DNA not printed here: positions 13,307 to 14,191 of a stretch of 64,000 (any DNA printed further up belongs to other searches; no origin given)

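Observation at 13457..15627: Unusual tailoring pair inside the RiPP operon: NADPH-FMN reductase and S15 CocE/NonD peptidase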

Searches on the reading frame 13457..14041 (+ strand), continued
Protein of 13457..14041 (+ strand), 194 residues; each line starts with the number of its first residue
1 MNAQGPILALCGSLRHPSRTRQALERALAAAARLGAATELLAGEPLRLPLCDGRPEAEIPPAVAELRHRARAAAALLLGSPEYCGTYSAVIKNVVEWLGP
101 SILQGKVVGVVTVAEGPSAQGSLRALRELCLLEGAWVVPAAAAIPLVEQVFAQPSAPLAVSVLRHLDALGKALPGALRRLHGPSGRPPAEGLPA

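Call 51: search_solved_structures(query=A1, max_evalue=0.001)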
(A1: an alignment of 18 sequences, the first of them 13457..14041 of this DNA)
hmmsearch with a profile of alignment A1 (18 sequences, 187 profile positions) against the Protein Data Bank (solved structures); distinct sequences matched with E-value up to 0.001: 26.
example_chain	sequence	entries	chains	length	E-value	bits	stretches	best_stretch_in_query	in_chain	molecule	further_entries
3gfr_A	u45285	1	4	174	3.9e-24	88.6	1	7-171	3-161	FMN-dependent NADPH-azoreductase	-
1nni_1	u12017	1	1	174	5.4e-24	88.2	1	7-171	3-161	hypothetical protein yhda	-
2gsw_A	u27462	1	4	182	6.2e-24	88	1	7-171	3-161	yhdA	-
3gfs_A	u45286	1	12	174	7.3e-24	87.7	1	7-172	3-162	FMN-dependent NADPH-azoreductase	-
3gfq_A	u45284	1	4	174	1.1e-23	87.2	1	7-171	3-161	FMN-dependent NADPH-azoreductase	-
7bx9_A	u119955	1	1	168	1.5e-22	83.4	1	5-143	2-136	Azoreductase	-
7f76_A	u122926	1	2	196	4.5e-22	81.9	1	6-143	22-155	FMN-dependent NADPH-quinone reductase (azoR)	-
1rtt_A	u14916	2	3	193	6.6e-19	71.6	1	3-162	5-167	conserved hypothetical protein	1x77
4hs4_A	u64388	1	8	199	1.2e-17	67.4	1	4-169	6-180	Chromate reductase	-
4h6p_A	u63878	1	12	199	3.3e-17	66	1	4-169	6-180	Chromate reductase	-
3s2y_A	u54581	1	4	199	3.7e-17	65.9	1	4-169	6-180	Chromate reductase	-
3svl_A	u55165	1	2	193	3.1e-16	62.9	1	1-180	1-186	protein yieF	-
2fzv_A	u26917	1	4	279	4.9e-16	62.2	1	5-181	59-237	putative arsenical resistance protein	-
7ple_A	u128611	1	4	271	8.8e-16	61.4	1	4-163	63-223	NADPH-dependent FMN reductase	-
3fvw_A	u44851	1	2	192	1.8e-14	57.1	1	5-185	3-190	Putative NAD(P)H-dependent FMN reductase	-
3u7r_A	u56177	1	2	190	1.4e-11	47.7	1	6-139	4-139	NADPH-dependent FMN reductase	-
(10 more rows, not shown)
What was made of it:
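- The nearest solved relatives are YhdA, AzoR, ChrR and YieF; SsuE is about 1e-8 (call 51). FMN_red relatives include chromate and ferric reductases (ChrR 4hs4, YieF 3svl, 3u7r; call 51). SsuE-type enzymes are distant (about 1e-8), whereas YhdA and ChrR types are at 1e-24 to 1e-16 (call 51).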

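Call 63: find_encoding_contigs(protein=P0125, flank=8000, max_places=2)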
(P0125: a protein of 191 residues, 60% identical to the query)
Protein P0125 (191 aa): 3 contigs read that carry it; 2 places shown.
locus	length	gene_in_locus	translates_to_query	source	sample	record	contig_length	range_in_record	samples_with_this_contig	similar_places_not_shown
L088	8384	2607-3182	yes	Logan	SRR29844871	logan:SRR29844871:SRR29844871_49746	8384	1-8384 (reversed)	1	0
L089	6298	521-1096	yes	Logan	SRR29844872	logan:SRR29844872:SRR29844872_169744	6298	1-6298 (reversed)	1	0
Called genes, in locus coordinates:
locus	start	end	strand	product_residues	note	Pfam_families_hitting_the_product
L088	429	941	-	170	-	-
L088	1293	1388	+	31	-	-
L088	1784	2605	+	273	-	-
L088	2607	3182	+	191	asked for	PF02525:Flavodoxin_2 (weak), PF03358:FMN_red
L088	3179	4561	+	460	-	PF02624:YcaO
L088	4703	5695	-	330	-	PF13545:HTH_Crp_2 (weak)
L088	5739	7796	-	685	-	PF07715:Plug, PF00593:TonB_dep_Rec_b-barrel, PF14905:OMP_b-brl_3 (faint)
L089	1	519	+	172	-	?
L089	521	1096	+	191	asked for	PF02525:Flavodoxin_2 (weak), PF03358:FMN_red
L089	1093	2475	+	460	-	PF02624:YcaO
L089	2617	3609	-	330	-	PF13545:HTH_Crp_2 (weak)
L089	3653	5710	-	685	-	PF07715:Plug, PF00593:TonB_dep_Rec_b-barrel, PF14905:OMP_b-brl_3 (faint)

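Call 64: find_encoding_contigs(protein=P0127, flank=8000, max_places=1)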
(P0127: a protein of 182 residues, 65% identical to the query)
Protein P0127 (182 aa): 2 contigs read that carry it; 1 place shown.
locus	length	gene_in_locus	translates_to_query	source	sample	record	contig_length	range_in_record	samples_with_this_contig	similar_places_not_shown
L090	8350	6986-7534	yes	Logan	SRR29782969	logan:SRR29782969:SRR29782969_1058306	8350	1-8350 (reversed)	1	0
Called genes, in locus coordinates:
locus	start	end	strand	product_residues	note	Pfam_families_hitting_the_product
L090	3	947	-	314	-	PF00005:ABC_tran, PF13191:AAA_16 (weak), PF13401:AAA_22 (faint), PF13304:AAA_21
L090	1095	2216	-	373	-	PF01032:FecCD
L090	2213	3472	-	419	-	PF01497:Peripla_BP_2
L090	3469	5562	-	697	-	PF07715:Plug, PF00593:TonB_dep_Rec_b-barrel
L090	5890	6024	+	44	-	-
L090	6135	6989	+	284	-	-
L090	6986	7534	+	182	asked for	PF03358:FMN_red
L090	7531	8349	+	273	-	?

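Call 68: search_protein_representatives(protein=window:13457-14041:+)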
Query: 194 residues. Proteins with E-value up to 0.001 (for the whole library): 1973; up to 1e-10: 157; up to 1e-30: 2. The best 150 are listed.
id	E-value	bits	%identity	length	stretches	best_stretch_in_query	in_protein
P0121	1.5e-86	305.7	79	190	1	1-182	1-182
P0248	1.7e-38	149.0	49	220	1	5-188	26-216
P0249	9.6e-30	120.5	40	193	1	6-176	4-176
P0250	7.9e-25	104.5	44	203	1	7-191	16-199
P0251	1.3e-22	97.3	49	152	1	7-126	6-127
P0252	1.8e-22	96.8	37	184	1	2-179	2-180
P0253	2.0e-22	96.7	43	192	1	7-182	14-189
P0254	3.5e-22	95.9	59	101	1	7-99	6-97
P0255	1.8e-21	93.5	40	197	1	4-148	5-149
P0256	5.1e-21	92.1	40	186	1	7-178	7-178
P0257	1.2e-20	90.9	36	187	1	7-176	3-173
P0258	1.2e-20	90.9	55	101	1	95-180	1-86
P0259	1.3e-20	90.7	41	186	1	7-157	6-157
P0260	2.2e-20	90.0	36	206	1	6-178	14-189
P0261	3.8e-20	89.2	40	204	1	5-152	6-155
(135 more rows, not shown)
